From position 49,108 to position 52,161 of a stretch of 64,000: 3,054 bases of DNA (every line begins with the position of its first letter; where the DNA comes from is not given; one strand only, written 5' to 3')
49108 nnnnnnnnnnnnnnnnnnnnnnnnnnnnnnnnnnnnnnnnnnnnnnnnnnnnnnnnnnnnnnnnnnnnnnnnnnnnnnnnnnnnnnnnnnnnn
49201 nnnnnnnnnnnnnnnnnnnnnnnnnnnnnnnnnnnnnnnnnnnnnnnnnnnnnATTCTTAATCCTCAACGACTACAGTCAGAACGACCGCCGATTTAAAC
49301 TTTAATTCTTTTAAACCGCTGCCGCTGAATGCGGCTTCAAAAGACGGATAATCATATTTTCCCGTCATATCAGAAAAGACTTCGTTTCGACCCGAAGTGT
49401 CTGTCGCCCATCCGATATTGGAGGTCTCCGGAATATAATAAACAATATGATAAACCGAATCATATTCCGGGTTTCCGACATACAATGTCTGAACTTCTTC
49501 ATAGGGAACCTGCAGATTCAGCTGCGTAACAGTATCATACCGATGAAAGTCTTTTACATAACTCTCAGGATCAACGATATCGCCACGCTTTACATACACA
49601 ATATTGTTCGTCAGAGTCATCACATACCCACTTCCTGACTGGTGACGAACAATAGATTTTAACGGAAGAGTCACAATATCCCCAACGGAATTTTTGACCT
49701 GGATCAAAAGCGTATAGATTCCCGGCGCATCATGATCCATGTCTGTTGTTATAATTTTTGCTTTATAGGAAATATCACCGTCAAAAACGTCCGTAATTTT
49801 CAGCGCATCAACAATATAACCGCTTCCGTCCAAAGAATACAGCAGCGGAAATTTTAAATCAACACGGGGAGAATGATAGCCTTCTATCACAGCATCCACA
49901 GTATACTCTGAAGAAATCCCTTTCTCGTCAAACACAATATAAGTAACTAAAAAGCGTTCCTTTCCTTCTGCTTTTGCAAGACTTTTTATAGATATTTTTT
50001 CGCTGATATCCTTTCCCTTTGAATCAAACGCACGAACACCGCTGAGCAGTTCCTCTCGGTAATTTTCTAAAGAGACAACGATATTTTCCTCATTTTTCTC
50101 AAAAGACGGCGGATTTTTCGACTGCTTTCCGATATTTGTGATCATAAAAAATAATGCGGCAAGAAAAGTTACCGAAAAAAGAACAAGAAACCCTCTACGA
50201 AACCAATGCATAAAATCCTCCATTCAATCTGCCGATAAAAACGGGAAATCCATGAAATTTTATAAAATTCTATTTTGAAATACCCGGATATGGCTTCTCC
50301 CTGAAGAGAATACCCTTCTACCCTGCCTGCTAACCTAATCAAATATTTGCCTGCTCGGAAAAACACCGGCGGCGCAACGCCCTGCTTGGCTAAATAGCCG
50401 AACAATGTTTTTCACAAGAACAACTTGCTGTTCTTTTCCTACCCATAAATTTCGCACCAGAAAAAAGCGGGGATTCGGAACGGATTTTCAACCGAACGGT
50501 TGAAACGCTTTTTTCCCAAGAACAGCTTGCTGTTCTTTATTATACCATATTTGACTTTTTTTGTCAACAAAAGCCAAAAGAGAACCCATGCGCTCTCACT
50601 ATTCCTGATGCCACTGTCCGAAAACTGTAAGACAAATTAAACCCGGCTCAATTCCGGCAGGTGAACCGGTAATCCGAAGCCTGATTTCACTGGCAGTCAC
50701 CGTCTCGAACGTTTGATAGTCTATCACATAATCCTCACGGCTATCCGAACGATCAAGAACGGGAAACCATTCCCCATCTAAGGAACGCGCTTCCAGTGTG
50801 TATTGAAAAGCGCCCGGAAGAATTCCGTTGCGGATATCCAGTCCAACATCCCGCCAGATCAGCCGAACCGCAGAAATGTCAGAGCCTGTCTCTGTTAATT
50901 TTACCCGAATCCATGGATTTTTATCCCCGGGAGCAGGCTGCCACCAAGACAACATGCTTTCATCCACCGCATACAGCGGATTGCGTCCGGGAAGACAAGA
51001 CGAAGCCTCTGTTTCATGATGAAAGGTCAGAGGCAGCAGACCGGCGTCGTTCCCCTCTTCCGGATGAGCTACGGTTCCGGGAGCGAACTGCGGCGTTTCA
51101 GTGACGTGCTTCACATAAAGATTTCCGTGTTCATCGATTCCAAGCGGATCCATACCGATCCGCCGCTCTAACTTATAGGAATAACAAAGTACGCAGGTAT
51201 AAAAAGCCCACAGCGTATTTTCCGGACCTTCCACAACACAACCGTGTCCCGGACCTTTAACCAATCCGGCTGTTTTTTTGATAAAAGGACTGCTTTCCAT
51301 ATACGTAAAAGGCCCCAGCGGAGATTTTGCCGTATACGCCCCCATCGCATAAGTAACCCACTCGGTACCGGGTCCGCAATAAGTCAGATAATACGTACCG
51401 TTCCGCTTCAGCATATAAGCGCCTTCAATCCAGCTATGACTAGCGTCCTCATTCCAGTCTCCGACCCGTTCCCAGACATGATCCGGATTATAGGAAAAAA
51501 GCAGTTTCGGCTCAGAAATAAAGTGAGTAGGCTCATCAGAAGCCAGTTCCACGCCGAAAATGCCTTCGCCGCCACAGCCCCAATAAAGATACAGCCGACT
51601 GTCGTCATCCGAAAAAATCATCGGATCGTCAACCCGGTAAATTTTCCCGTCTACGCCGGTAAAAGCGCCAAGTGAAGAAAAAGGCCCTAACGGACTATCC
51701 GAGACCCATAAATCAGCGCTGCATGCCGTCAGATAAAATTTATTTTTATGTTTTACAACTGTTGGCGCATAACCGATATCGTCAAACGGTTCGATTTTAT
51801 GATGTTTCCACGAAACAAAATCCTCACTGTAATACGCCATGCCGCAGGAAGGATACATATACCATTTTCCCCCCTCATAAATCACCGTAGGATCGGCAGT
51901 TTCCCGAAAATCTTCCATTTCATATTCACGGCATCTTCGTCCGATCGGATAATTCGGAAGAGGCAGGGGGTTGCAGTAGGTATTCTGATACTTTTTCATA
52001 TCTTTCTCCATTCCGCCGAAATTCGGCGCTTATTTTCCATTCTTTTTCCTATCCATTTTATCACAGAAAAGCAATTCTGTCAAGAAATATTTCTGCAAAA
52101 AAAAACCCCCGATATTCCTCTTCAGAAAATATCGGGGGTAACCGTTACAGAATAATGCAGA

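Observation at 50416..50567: Consensus promoter whose start region is covered by a 20-bp palindrome that recurs 102 bp downstream in a ~320-nt leader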

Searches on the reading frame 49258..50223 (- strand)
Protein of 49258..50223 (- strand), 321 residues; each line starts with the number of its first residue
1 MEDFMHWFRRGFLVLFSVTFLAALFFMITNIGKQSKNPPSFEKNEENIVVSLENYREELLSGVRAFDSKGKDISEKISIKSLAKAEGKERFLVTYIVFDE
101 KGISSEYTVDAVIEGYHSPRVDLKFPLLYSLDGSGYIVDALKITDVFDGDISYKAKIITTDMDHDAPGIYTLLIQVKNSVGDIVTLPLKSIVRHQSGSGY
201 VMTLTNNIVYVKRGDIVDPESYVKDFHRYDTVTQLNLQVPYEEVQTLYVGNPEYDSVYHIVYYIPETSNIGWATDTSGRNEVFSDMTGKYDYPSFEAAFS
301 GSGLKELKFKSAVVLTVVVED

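Call 12: search_protein_families(library=pfam, proteins=[window:49258-50223:-], max_evalue=0.01)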
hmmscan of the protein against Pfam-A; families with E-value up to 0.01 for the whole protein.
window:49258-50223:- (321 aa): 1 family
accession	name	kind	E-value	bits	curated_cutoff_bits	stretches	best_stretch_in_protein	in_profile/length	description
PF16403.11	Bact_surface_Ig-like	-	0.00055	20.4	27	0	143-182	24-61/71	Bacterial surface protein, Ig-like domain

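Call 13: search_protein_families(library=ncbifam, proteins=[window:49258-50223:-], max_evalue=0.01)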
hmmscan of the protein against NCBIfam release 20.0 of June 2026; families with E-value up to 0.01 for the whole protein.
window:49258-50223:- (321 aa): 0 families

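Call 15: find_homologous_proteins(query=window:49258-50223:-, max_evalue=0.00001)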
Query window:49258-50223:- (321 aa): 4 proteins with E <= 0.00001 among 2114 candidates.
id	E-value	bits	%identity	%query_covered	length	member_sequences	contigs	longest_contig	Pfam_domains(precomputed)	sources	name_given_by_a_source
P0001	9.9e-195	664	94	99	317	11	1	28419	-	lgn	-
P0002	2.8e-124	432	61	99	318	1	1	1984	PF16403.12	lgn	-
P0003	8.5e-18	83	29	65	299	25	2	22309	PF16403.12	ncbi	-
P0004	2.2e-16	78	28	67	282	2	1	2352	PF16403.12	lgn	-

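Call 16: find_encoding_contigs(protein=P0001, flank=3000, max_places=6)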
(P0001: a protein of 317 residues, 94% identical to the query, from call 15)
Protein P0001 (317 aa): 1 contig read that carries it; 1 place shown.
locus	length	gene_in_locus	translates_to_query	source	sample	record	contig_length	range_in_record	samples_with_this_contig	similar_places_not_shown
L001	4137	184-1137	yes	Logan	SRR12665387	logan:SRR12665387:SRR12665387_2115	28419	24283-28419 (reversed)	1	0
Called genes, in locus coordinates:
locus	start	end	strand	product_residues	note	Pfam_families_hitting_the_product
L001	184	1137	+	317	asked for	-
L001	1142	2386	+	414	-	-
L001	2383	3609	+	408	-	-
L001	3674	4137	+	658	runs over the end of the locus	PF13727:CoA_binding_3, PF22674:C2185-like_N, PF00106:adh_short (weak), PF04321:RmlD_sub_bind, PF01073:3Beta_HSD, PF01370:Epimerase, PF02719:Polysacc_synt_2, PF16363:GDP_Man_Dehyd, +3 more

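Call 17: find_encoding_contigs(protein=P0002, flank=3000, max_places=6)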
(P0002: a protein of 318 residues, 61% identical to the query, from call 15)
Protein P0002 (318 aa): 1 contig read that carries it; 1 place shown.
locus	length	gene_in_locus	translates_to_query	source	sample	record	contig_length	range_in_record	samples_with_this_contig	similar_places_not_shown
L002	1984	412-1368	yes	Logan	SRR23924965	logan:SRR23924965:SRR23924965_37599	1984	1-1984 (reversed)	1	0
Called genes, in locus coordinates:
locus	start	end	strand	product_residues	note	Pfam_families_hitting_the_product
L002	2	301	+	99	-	?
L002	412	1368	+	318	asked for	PF16403:Bact_surface_Ig-like (faint)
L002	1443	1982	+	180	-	?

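Call 18: find_encoding_contigs(protein=P0003, flank=3000, max_places=6)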
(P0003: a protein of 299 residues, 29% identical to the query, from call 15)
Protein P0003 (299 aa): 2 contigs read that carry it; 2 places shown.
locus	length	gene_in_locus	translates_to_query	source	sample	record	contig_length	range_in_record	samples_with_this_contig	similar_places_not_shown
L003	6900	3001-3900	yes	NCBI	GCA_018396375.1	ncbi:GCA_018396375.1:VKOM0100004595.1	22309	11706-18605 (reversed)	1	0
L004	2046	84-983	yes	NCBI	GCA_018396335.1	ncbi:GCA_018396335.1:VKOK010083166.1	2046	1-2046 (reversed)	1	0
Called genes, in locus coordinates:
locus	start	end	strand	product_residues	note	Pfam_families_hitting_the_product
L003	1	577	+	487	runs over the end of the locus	-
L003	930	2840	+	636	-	PF02824:TGS (weak), PF07973:tRNA_SAD, PF00587:tRNA-synt_2b, PF03129:HGTP_anticodon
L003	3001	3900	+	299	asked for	PF16403:Bact_surface_Ig-like (weak)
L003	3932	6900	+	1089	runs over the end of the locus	PF02706:Wzz (faint), PF06564:CBP_BcsQ (faint), PF25199:nSTAND_NTPase5 (faint), PF10609:ParA (weak), PF13614:AAA_31, PF01656:CbiA (weak), PF09140:MipZ, PF13614:AAA_31, +2 more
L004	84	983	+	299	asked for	PF16403:Bact_surface_Ig-like (weak)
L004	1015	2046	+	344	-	?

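Call 32: find_encoding_contigs(protein=window:49258-50211:-, flank=1200, max_places=10)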
Protein window:49258-50211:- (317 aa): 22 contigs read that carry it; 5 places shown.
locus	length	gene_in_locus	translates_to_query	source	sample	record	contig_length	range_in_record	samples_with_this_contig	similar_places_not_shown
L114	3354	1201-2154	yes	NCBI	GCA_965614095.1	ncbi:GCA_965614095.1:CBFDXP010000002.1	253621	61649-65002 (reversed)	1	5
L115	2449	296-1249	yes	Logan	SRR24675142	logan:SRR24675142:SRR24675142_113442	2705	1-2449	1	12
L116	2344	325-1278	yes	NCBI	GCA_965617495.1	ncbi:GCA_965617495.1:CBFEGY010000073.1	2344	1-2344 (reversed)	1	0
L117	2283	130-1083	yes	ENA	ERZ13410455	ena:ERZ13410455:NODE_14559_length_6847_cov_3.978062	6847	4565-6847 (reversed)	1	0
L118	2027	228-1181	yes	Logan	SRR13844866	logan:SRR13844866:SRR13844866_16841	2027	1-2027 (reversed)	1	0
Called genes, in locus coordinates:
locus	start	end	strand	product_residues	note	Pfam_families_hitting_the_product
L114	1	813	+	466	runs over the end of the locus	PF04616:Glyco_hydro_43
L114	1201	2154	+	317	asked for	-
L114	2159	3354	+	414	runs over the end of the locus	-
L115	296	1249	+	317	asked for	-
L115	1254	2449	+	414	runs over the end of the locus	-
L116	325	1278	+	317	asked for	-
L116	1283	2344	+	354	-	?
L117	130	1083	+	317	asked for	-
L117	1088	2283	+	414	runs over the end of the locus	-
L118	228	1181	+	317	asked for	-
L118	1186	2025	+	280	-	?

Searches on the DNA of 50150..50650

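Call 7: search_rna_families(source=window, start=50150, end=50650, threshold=evalue, max_evalue=10, show_alignments=3)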
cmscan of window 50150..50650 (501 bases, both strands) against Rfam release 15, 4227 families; matches with E-value up to 10: 1.
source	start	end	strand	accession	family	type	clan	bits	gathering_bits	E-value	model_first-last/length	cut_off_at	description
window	50233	50276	+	RF02703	AsxR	Gene; sRNA;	-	16.6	63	8.3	1-53/53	no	Anti stx2 sRNA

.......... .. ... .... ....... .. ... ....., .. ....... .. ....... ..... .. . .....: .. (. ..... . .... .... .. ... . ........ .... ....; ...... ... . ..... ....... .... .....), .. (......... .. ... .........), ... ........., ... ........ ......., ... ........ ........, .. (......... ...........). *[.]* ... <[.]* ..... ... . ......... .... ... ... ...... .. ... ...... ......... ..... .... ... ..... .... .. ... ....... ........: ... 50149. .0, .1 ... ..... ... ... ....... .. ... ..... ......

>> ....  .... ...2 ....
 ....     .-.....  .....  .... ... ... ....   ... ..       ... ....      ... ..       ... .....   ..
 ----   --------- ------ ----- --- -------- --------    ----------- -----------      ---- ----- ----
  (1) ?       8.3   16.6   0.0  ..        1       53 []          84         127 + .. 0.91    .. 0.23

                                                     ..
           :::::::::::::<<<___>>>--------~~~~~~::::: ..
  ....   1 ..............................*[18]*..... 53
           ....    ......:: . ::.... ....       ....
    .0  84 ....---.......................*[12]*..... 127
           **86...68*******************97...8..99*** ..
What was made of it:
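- On Known structured RNA (Rfam 15: riboswitches, EAR, leaders): The only hit in the leader is a chance match at E = 8.3 (call 7).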

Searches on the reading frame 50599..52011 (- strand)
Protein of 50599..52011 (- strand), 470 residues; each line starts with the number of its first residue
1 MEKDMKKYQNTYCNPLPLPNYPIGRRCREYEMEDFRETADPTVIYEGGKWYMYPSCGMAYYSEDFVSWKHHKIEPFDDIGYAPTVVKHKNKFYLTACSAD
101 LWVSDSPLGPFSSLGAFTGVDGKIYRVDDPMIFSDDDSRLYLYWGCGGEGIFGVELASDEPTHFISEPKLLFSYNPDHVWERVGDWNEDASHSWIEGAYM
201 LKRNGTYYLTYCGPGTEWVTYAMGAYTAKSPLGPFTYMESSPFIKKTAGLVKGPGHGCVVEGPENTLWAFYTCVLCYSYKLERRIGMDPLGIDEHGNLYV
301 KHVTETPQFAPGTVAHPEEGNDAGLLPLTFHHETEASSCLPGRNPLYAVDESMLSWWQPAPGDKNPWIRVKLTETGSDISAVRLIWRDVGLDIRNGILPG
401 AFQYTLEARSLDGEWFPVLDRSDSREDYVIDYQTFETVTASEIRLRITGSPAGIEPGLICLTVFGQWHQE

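Call 12: search_protein_families(library=pfam, proteins=[window:50599-52011:-], max_evalue=0.01)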
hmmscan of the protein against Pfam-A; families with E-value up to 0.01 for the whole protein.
window:50599-52011:- (470 aa): 3 families
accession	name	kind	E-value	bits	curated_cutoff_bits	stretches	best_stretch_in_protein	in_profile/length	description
PF04616.20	Glyco_hydro_43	-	5.4e-28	98.6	32.2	1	38-296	10-286/288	Glycosyl hydrolases family 43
PF00754.31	F5_F8_type_C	-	4.6e-05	24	28.2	1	335-449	3-114/127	F5/8 type C domain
PF22633.2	F5_F8_type_C_2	-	9.2e-05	23.4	27.8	1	347-445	1-91/91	NedA-like, galactose-binding domain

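Call 13: search_protein_families(library=ncbifam, proteins=[window:50599-52011:-], max_evalue=0.01)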
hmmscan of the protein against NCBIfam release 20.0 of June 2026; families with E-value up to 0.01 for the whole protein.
window:50599-52011:- (470 aa): 1 family
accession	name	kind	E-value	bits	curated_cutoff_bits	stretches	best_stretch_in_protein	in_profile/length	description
NF053746.1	NdoAlphArabAbnB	equivalog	7.5e-05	21.7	750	1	127-245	144-251/446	arabinan endo-1,5-alpha-L-arabinosidase AbnB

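Call 28: find_homologous_proteins(query=window:50599-52011:-, max_evalue=1e-30)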
Query window:50599-52011:- (470 aa): 3820 proteins with E <= 1e-30 among 8000 candidates; the best 120 are listed.
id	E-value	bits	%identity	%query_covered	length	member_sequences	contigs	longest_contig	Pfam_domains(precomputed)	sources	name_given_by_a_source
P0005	0.0e+0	1132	100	99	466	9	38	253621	PF04616.21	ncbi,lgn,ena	-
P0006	7.5e-198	677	60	99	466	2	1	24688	PF16396.13,PF04616.21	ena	-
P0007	8.3e-197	673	60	99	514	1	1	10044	PF04616.21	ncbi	-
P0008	6.5e-196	670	60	98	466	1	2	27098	PF04616.21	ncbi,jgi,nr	ncbi:MAG: hypothetical protein E7315_03765 [Clostridiales bacterium]|nr:hypothetical protein [Clostr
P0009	1.5e-194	666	60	99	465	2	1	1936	PF04616.21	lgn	-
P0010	5.2e-194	664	62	97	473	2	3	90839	PF04616.21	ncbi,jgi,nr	ncbi:MAG: hypothetical protein E7660_01485 [Ruminococcaceae bacterium]|nr:hypothetical protein [Osci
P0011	2.2e-191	655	61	97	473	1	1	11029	PF00754.32,PF04616.21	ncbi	-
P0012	5.0e-190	651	58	99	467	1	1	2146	PF04616.21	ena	-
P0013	5.9e-190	650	59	98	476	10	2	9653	PF04616.21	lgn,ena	-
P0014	7.9e-190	650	58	98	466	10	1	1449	PF04616.21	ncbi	-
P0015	8.5e-188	643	59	97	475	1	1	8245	PF04616.21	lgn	-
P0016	4.9e-187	641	57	98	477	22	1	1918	PF04616.21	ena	-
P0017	1.1e-185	636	59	98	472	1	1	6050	PF04616.21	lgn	-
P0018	3.7e-185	635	59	98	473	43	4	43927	PF16396.13,PF04616.21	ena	-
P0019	1.2e-184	633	57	99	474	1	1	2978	PF04616.21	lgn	-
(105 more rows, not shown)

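Call 29: find_encoding_contigs(protein=P0005, flank=2500, max_places=10)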
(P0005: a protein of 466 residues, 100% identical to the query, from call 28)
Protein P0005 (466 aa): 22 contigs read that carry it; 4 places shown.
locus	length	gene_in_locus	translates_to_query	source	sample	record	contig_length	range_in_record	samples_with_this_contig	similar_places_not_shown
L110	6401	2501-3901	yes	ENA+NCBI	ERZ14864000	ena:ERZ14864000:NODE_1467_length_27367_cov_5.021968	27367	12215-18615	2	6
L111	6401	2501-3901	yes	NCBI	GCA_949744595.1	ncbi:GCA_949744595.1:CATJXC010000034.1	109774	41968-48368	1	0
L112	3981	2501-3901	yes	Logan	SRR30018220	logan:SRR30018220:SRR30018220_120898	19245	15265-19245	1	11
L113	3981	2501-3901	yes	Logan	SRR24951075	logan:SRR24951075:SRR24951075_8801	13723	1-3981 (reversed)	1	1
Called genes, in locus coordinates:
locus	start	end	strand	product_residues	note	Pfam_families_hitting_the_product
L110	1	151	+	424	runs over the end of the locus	PF01841:Transglut_core (weak), PF04473:DUF553 (weak)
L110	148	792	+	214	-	-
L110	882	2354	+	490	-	PF09547:SpoIVA_ATPase, PF20438:SpoIVA_middle, PF20439:SpoIVA_C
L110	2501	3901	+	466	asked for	PF04616:Glyco_hydro_43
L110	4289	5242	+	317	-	-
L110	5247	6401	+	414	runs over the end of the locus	-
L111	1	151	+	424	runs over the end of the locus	PF01841:Transglut_core (weak), PF04473:DUF553 (weak)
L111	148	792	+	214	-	-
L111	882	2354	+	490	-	PF09547:SpoIVA_ATPase, PF20438:SpoIVA_middle, PF20439:SpoIVA_C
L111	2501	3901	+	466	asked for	PF04616:Glyco_hydro_43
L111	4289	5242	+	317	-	-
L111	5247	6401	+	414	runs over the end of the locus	-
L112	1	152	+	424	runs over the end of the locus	PF01841:Transglut_core (weak), PF04473:DUF553 (weak)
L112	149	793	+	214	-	-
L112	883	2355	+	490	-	PF09547:SpoIVA_ATPase, PF20438:SpoIVA_middle, PF20439:SpoIVA_C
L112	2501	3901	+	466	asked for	PF04616:Glyco_hydro_43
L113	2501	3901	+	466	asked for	PF04616:Glyco_hydro_43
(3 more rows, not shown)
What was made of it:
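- Checked: ATG at 50211 agrees with the 317-aa gene called in public assemblies (calls 16, 29, 32).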

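Call 41: list_cluster_members(proteins=[P0005, P0001])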
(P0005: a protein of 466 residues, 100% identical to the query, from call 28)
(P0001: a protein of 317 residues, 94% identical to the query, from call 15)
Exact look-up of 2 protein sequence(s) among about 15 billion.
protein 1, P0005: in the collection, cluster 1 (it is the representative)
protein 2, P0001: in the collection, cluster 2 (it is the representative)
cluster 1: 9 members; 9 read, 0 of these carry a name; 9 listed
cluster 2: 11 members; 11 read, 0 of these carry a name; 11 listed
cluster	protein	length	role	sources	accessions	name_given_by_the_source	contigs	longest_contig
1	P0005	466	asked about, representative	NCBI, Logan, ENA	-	-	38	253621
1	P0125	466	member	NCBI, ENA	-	-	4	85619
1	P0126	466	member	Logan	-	-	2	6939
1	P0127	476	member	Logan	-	-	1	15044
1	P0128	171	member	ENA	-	-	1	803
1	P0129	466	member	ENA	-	-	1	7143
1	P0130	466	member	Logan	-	-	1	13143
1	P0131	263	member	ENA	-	-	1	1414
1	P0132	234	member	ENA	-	-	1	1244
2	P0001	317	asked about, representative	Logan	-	-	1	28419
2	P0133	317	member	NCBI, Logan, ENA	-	-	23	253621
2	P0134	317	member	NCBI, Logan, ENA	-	-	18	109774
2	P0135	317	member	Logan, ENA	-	-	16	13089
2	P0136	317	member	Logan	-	-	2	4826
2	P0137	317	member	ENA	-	-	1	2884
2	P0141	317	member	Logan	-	-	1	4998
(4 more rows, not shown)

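Call 42: find_encoding_contigs(protein=P0127, flank=1500, max_places=10)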
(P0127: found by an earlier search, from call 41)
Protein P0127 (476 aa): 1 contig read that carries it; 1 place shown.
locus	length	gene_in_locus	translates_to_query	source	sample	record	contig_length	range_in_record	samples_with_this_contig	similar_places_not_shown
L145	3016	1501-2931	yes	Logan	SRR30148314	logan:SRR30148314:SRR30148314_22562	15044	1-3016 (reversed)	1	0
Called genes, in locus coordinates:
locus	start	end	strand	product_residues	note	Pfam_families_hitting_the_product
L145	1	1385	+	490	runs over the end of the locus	PF09547:SpoIVA_ATPase, PF20438:SpoIVA_middle, PF20439:SpoIVA_C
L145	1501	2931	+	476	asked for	PF04616:Glyco_hydro_43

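Call 43: find_encoding_contigs(protein=P0135, flank=1500, max_places=10)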
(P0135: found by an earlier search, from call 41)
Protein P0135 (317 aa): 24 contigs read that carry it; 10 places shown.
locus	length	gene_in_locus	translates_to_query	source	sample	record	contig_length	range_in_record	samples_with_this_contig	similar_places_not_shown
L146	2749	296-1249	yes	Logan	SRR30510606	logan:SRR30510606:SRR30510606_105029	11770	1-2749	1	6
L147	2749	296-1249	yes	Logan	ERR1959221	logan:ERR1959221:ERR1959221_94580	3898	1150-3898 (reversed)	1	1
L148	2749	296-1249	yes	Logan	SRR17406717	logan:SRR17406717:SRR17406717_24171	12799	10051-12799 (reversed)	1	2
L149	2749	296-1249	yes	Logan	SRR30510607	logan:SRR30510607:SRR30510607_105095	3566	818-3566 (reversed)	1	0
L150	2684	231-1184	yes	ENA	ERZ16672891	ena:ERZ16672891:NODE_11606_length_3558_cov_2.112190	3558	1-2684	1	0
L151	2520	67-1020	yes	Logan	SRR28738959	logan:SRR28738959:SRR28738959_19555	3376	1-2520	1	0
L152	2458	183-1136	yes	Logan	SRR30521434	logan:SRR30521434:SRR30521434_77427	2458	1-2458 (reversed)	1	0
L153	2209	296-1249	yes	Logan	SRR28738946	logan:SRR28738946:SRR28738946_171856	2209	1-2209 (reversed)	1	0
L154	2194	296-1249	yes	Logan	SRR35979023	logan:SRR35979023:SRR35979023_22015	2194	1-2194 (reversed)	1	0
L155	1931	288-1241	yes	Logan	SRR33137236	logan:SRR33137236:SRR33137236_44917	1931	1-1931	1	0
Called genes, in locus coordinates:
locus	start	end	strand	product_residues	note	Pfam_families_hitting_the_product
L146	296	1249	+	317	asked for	-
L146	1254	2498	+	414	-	-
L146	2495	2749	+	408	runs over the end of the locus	-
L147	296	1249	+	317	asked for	-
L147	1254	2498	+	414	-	-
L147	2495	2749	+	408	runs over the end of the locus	-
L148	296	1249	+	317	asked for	-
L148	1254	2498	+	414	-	-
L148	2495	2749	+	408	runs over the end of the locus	-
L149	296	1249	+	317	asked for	-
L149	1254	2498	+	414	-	-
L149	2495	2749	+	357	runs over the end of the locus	?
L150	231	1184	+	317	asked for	-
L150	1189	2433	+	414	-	-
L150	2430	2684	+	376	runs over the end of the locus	?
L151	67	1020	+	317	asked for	-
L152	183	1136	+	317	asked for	-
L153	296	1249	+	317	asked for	-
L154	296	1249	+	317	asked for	-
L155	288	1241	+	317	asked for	-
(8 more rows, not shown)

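Call 46: find_encoding_contigs(protein=P0141, flank=1500, max_places=6)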
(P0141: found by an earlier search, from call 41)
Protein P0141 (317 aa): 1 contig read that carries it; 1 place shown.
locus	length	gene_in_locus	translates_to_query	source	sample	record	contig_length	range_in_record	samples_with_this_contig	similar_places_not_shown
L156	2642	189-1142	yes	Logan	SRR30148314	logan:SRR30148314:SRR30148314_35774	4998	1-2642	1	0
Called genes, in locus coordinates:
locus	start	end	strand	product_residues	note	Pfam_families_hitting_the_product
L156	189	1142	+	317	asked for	-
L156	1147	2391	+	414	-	-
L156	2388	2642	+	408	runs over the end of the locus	-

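Call 47: find_encoding_contigs(protein=P0130, flank=1500, max_places=6)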
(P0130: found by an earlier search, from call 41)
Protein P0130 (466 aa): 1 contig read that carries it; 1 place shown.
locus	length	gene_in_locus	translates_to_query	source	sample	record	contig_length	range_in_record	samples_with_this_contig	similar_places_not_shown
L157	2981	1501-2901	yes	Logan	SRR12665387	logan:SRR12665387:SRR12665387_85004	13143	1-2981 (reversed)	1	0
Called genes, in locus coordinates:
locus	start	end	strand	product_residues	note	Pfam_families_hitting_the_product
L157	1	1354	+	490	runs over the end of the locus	PF09547:SpoIVA_ATPase, PF20438:SpoIVA_middle, PF20439:SpoIVA_C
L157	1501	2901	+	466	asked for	PF04616:Glyco_hydro_43, PF00754:F5_F8_type_C (faint)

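Call 70: find_encoding_contigs(protein=P0129, flank=1500, max_places=4)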
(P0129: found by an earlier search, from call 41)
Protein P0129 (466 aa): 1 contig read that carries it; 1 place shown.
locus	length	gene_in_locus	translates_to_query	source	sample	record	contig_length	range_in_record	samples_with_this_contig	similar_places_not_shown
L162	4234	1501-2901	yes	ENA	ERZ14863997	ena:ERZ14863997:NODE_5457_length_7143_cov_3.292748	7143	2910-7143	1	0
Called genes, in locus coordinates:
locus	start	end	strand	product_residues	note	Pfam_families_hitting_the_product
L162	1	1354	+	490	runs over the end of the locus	PF09547:SpoIVA_ATPase, PF20438:SpoIVA_middle, PF20439:SpoIVA_C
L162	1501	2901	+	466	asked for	PF04616:Glyco_hydro_43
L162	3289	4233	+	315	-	?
